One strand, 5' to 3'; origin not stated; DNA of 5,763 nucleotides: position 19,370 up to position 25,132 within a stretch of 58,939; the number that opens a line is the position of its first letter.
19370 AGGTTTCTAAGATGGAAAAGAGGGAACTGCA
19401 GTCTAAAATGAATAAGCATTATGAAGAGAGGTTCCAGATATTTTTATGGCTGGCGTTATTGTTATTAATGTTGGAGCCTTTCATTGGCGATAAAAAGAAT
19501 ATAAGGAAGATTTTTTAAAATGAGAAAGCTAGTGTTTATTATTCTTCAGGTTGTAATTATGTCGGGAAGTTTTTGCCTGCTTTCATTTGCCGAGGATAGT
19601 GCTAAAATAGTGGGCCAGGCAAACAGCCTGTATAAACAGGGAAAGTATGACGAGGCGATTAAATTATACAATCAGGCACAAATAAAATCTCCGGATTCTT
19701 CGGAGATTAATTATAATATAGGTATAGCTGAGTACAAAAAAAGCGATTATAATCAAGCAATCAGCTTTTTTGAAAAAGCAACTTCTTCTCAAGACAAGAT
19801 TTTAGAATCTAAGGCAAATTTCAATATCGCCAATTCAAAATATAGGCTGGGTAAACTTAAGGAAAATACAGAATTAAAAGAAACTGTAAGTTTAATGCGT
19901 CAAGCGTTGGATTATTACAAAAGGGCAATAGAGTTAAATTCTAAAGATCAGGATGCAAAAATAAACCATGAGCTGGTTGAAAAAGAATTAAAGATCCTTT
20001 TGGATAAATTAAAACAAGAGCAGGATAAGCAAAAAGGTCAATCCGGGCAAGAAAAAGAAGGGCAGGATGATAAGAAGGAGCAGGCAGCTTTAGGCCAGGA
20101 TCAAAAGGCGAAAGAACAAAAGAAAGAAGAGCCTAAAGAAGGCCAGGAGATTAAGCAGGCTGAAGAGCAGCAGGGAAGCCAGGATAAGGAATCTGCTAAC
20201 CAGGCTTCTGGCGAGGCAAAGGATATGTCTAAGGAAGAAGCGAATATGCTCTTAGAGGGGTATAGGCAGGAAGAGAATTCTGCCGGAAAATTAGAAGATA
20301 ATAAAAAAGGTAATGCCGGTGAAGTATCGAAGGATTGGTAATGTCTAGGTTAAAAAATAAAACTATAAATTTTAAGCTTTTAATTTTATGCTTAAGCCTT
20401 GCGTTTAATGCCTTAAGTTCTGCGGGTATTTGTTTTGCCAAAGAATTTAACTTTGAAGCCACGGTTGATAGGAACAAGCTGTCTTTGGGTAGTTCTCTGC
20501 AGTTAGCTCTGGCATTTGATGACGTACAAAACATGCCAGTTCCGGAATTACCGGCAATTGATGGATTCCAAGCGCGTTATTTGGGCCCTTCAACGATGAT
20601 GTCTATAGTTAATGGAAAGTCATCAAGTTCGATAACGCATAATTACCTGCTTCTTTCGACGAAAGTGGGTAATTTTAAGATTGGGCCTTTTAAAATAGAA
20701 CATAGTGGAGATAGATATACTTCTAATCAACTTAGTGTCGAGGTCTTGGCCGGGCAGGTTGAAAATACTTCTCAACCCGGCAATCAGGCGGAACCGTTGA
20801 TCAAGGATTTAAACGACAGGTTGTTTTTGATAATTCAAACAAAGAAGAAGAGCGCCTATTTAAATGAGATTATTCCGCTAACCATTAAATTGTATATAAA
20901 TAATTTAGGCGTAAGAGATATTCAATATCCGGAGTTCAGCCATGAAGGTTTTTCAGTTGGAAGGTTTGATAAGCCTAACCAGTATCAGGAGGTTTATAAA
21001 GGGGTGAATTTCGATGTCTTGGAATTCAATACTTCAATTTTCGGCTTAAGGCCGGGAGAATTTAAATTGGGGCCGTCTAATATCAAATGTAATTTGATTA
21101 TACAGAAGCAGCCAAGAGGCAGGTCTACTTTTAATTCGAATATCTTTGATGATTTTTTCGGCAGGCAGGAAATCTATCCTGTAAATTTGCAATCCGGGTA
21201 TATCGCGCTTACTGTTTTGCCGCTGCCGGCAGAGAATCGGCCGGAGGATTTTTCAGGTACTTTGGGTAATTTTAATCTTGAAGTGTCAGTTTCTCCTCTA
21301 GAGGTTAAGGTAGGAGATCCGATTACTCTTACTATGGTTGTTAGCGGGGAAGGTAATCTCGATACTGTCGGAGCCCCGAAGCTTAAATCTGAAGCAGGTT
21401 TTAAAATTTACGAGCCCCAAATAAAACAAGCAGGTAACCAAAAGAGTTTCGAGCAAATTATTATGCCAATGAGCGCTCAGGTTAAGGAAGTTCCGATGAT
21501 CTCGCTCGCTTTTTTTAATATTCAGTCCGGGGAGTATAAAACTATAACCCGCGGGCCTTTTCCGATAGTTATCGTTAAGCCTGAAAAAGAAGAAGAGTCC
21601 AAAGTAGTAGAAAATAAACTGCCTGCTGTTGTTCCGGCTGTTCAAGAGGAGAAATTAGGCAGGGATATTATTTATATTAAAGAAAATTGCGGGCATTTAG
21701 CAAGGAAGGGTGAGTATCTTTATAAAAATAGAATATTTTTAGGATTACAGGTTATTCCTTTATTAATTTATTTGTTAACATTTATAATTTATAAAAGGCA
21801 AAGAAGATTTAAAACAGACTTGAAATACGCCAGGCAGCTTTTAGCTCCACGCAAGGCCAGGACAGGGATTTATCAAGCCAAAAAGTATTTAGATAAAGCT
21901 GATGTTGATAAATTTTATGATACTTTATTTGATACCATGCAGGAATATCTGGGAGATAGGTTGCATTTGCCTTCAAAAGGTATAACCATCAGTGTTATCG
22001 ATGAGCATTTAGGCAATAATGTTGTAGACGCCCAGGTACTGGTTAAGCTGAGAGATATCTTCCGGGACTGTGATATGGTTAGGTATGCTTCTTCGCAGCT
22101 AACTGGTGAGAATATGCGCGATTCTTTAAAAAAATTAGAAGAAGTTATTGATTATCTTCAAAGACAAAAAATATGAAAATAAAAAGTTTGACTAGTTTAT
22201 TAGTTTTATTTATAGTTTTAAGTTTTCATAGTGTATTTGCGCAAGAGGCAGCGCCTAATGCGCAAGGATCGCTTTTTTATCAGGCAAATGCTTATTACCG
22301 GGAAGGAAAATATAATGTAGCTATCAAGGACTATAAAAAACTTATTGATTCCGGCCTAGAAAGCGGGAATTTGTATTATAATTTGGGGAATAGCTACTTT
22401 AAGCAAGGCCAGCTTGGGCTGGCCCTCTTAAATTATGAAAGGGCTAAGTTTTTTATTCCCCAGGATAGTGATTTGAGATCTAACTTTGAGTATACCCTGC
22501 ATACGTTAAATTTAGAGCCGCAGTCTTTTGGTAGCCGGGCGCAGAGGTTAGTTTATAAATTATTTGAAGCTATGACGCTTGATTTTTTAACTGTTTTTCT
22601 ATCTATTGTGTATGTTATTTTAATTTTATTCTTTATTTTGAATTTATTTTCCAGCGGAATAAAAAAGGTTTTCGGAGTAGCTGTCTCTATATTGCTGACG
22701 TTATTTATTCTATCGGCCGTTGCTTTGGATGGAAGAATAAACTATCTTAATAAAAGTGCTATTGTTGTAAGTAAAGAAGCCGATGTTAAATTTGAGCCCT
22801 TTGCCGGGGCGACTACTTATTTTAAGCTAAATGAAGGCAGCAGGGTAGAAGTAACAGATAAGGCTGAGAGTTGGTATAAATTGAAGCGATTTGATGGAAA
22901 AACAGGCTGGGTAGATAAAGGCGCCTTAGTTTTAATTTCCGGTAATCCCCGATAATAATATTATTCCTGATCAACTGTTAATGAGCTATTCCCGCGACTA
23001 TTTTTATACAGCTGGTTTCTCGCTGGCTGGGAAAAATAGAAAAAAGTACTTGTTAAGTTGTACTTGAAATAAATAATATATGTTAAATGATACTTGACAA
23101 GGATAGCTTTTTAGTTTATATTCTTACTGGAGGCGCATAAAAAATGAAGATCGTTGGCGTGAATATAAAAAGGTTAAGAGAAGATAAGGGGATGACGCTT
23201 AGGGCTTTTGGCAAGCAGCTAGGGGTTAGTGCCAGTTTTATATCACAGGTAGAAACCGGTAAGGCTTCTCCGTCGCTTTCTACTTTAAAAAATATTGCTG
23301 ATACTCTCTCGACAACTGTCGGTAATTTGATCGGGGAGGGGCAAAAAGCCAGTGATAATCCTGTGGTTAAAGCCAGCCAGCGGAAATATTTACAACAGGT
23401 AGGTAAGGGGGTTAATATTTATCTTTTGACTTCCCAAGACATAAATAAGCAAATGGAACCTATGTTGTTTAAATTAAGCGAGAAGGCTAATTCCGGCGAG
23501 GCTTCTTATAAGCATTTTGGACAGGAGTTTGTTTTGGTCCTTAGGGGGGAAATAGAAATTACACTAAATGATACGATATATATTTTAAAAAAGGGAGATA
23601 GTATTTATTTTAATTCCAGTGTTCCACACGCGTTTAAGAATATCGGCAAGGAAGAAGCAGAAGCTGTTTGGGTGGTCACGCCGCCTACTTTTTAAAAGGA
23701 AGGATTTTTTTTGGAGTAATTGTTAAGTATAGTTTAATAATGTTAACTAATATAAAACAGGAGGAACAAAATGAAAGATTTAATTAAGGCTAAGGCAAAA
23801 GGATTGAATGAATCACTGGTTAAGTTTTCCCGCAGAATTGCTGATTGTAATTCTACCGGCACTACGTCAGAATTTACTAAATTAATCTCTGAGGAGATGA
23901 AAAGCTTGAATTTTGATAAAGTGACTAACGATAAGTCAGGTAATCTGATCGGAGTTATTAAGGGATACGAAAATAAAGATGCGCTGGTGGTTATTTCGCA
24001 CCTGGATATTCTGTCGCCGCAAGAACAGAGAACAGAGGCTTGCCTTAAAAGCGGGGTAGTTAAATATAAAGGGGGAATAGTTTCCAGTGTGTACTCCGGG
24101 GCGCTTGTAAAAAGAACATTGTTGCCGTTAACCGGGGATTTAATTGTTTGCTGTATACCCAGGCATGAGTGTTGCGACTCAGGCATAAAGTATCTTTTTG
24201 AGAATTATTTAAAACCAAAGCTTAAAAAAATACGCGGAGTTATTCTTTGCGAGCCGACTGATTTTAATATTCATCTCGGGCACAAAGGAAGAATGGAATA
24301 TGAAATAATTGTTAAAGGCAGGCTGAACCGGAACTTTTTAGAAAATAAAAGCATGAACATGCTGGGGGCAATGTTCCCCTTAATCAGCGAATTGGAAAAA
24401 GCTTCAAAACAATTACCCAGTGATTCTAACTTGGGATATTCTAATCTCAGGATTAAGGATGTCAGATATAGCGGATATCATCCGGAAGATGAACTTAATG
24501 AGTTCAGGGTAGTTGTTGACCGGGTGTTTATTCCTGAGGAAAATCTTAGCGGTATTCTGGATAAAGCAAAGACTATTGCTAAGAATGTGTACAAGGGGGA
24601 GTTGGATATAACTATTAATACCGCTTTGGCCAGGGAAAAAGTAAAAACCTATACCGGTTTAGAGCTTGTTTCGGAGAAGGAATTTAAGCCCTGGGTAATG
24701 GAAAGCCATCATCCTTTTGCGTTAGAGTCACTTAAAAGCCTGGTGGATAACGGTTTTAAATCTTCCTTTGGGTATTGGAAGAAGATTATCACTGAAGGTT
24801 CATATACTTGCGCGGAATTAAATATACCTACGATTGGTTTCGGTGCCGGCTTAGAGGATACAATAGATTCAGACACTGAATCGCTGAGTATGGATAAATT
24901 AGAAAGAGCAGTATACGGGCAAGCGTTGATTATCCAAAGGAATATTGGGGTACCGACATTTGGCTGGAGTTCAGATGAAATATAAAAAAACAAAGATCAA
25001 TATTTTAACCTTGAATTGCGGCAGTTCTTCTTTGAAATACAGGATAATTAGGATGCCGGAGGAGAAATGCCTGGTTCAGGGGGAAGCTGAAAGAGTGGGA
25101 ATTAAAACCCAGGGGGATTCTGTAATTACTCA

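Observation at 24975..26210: Bacterial acetate kinase with Entamoeba-type (PPi-dependent) signatures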

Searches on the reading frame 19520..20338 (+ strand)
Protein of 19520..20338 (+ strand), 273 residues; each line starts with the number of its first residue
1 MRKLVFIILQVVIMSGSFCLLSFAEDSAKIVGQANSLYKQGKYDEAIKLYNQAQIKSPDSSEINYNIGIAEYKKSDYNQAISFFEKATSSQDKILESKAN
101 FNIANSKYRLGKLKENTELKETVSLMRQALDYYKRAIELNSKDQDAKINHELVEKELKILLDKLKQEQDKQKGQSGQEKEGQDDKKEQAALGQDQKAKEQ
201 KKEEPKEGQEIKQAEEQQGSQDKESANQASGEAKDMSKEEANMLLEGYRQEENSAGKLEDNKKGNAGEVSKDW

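Call 27: search_protein_families(library=pfam, proteins=[window:19520-20338:+], max_evalue=0.00001)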
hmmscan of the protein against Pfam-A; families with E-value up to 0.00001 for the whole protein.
window:19520-20338:+ (273 aa): 8 families
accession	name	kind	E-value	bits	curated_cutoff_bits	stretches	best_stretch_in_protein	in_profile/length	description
PF00515.34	TPR_1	-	2.2e-16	59.3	27.8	0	34-55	8-29/34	Tetratricopeptide repeat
PF07719.23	TPR_2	-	1.6e-13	50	27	0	33-59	7-33/34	Tetratricopeptide repeat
PF13432.12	TPR_16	-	3.4e-11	43.8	32.7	1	33-88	3-58/65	Tetratricopeptide repeat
PF13424.12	TPR_12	-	2.5e-09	37.6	30.1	1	32-89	8-73/77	Tetratricopeptide repeat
PF13414.12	TPR_11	-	6.7e-09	35.7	26.8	1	35-74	2-41/42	TPR repeat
PF14559.12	TPR_19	-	9.5e-09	35.9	25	1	37-91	1-55/68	Tetratricopeptide repeat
PF13176.12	TPR_7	-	2.4e-07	30.7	27.9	0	34-53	6-27/36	Tetratricopeptide repeat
PF13181.12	TPR_8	-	1.6e-06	28.2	25.7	0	62-90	2-30/34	Tetratricopeptide repeat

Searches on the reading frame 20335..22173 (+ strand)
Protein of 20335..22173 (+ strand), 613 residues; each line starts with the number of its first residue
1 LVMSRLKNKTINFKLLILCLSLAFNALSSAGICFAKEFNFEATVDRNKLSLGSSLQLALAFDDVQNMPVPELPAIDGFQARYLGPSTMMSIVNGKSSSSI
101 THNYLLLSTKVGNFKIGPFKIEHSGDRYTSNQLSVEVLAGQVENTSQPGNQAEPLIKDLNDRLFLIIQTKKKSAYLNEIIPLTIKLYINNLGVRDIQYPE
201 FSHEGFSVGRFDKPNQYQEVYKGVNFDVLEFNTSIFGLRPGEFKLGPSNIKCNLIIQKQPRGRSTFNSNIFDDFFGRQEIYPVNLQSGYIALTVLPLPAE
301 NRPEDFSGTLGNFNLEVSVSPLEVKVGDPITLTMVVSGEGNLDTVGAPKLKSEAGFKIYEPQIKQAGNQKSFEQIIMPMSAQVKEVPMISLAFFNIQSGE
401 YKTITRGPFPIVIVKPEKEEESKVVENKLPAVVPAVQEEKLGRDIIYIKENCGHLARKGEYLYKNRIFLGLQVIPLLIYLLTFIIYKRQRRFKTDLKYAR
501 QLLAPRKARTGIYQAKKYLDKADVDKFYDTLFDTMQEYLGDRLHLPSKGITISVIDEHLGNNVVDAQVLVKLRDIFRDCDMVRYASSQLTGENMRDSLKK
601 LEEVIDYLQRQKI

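Call 27: search_protein_families(library=pfam, proteins=[window:20335-22173:+], max_evalue=0.00001)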
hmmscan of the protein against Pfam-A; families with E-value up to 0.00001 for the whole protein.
window:20335-22173:+ (613 aa): 1 family
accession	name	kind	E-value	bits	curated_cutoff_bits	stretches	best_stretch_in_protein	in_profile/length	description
PF13584.12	BatD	-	4e-26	91.9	24.1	1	42-137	1-92/92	BatD DUF11 like domain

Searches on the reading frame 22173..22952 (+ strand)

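Call 27: search_protein_families(library=pfam, proteins=[window:22173-22952:+], max_evalue=0.00001)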
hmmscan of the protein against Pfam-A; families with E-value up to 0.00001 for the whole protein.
window:22173-22952:+ (260 aa): 5 families
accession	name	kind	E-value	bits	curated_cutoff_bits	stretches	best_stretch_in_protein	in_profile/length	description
PF07719.23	TPR_2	-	2.6e-10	40.1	27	0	34-58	4-28/34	Tetratricopeptide repeat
PF00515.34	TPR_1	-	1.9e-08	34.2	27.8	1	67-91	3-27/34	Tetratricopeptide repeat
PF13414.12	TPR_11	-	7.1e-08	32.5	26.8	1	38-79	1-42/42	TPR repeat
PF08239.17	SH3_3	-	1.1e-07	32.4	27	1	216-252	16-53/54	Bacterial SH3 domain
PF13432.12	TPR_16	-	5e-07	30.5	32.7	1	37-97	3-63/65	Tetratricopeptide repeat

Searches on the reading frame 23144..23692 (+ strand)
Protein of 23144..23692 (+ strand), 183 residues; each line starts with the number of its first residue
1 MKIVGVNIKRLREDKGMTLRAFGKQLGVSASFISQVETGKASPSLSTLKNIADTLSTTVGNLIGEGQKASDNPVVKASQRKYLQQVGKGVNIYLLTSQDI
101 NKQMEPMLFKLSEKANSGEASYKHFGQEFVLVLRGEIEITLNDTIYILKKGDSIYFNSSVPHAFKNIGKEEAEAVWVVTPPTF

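Call 27: search_protein_families(library=pfam, proteins=[window:23144-23692:+], max_evalue=0.00001)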
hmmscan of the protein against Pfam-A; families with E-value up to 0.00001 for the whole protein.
window:23144-23692:+ (183 aa): 4 families
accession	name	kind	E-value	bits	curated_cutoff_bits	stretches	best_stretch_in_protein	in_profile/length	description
PF07883.17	Cupin_2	-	1.9e-17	63.2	27.2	1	110-178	4-70/70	Cupin domain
PF01381.28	HTH_3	-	5.5e-13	49.2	23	1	8-57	1-50/55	Helix-turn-helix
PF13560.12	HTH_31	-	1.4e-11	44.9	27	1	5-58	3-57/64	Helix-turn-helix domain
PF13443.12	HTH_26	-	9.2e-08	32.7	22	1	7-63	1-58/63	Cro/C1-type HTH DNA-binding domain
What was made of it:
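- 23144..23695 (+): HTH_3 + Cupin_2 transcriptional regulator (183 aa), likely the local regulator of the module. Pfam match (call 27).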

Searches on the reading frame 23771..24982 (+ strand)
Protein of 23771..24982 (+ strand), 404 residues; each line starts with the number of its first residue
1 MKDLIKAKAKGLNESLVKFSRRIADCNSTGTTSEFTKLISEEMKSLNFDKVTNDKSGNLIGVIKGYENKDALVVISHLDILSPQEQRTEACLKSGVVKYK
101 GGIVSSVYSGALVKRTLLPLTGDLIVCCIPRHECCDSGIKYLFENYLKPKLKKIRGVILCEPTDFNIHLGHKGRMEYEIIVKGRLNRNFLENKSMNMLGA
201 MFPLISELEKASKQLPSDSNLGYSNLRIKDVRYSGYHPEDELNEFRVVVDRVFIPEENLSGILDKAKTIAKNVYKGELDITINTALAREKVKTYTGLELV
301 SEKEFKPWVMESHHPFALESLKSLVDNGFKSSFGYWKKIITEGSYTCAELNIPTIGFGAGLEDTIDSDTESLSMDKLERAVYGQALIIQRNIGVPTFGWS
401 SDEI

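Call 4: search_protein_families(library=pfam, proteins=[window:23771-24982:+])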
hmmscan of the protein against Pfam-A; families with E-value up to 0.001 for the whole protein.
window:23771-24982:+ (404 aa): 1 family
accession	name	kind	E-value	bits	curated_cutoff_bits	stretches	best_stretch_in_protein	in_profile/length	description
PF01546.33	Peptidase_M20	-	4.2e-05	24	24.6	1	95-386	32-202/206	Peptidase family M20/M25/M40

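Call 5: search_protein_families(library=ncbifam, proteins=[window:23771-24982:+])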
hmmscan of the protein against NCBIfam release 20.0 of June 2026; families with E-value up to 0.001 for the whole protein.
window:23771-24982:+ (404 aa): 15 families
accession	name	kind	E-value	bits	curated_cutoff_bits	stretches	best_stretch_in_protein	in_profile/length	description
NF009555.0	PRK13004.1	equivalog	3.4e-45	154.6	321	1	3-388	4-392/399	YgeY family selenium metabolism-linked hydrolase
TIGR03526.1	selenium_YgeY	hypoth_equivalog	1.8e-34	119.3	321.5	1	4-381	3-383/395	YgeY family selenium metabolism-linked hydrolase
TIGR01910.1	DapE-ArgE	subfamily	7.3e-13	48.5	217.6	1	97-307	104-298/373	ArgE/DapE family deacylase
NF005710.0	PRK07522.1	subfamily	3.7e-07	29.6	412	1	138-218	147-226/391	acetylornithine deacetylase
NF006399.0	PRK08651.1-2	equivalog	6.4e-07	28.7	381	1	13-380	7-393/405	succinyl-diaminopimelate desuccinylase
NF006402.0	PRK08651.1-5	equivalog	1.9e-06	27.1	369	1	17-282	6-274/369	succinyl-diaminopimelate desuccinylase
NF009558.0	PRK13013.1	equivalog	2.2e-06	26.6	428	1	94-205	121-236/429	acetylornithine deacetylase/succinyl-diaminopimelate desuccinylase family protein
NF006404.0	PRK08652.1-2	equivalog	9.7e-06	24.7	348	1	27-277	14-242/332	acetylornithine deacetylase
NF005373.0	PRK06915.1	equivalog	9.5e-05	21.5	428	0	50-185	74-216/422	peptidase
TIGR01900.1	dapE-gram_pos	equivalog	0.00012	21.1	304.2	1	14-224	3-215/351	succinyl-diaminopimelate desuccinylase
NF006365.0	PRK08588.1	subfamily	0.00014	21.3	289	1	95-220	102-224/383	succinyl-diaminopimelate desuccinylase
NF003976.0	PRK05469.1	subfamily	0.00038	19.4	255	1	25-103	25-103/409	tripeptide aminopeptidase PepT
NF006403.0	PRK08652.1-1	equivalog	0.00041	19.5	427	1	36-210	30-196/354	acetylornithine deacetylase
TIGR01892.1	AcOrn-deacetyl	equivalog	0.00045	19.4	297.7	0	122-216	121-211/365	acetylornithine deacetylase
NF009920.0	PRK13381.1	subfamily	0.00092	18.1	293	0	27-102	31-104/412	peptidase T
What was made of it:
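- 23771..24985 (+): M20-like (distantly YgeY/ArgE/DapE-like) protein, 404 aa, with a degenerate metal site. It overlaps the kinase start by 11 nt. NCBIfam YgeY scores 154.6 bits against a cutoff of 321 (calls 4, 5).
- On YgeY family M20 hydrolase (NF009555/TIGR03526), for the upstream gene: It scores 154.6 bits against a cutoff of 321 (call 5).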

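Call 50: search_solved_structures(query=window:23771-24982:+, max_evalue=0.01, show_alignments=2)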
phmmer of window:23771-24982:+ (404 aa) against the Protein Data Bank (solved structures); distinct sequences matched with E-value up to 0.01: 0.
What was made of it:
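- Tried and rejected: phmmer of the M20-like protein against PDB gave no hit (call 50).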
